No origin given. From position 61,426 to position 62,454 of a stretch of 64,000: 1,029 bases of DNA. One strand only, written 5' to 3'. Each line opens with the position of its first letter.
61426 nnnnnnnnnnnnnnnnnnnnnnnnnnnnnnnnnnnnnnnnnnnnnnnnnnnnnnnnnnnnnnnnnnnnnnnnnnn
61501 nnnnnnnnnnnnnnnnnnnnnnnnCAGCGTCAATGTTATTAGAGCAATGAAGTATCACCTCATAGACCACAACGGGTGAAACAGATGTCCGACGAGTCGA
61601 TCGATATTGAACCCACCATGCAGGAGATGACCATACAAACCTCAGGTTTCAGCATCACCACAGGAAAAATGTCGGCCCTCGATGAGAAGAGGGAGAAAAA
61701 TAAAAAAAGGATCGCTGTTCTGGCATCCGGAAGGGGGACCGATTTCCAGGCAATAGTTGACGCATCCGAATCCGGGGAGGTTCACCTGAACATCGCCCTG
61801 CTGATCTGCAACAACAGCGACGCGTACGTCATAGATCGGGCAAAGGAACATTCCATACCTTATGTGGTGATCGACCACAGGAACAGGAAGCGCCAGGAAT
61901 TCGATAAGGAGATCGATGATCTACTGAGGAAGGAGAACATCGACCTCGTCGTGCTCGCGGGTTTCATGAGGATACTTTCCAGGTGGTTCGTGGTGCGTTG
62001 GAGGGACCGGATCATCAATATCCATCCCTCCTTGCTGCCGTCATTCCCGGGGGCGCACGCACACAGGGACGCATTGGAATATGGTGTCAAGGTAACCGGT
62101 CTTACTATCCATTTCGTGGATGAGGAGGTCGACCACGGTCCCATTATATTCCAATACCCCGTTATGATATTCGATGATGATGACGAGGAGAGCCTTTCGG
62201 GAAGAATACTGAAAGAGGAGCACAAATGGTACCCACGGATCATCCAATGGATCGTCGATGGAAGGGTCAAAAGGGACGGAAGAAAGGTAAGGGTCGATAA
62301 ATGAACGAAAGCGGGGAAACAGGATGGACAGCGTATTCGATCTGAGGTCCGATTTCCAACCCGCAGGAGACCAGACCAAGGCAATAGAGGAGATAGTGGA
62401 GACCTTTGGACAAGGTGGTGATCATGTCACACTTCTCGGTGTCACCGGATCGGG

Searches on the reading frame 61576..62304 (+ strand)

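Call 77: search_protein_families(library=pfam, proteins=[window:61576-62304:+], max_evalue=0.0001)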
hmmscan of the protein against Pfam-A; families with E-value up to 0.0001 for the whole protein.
window:61576-62304:+ (242 aa): 1 family
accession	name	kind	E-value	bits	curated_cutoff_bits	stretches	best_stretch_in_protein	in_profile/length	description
PF00551.24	Formyl_trans_N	-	6e-59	199.3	26.1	1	44-223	1-181/181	Formyl transferase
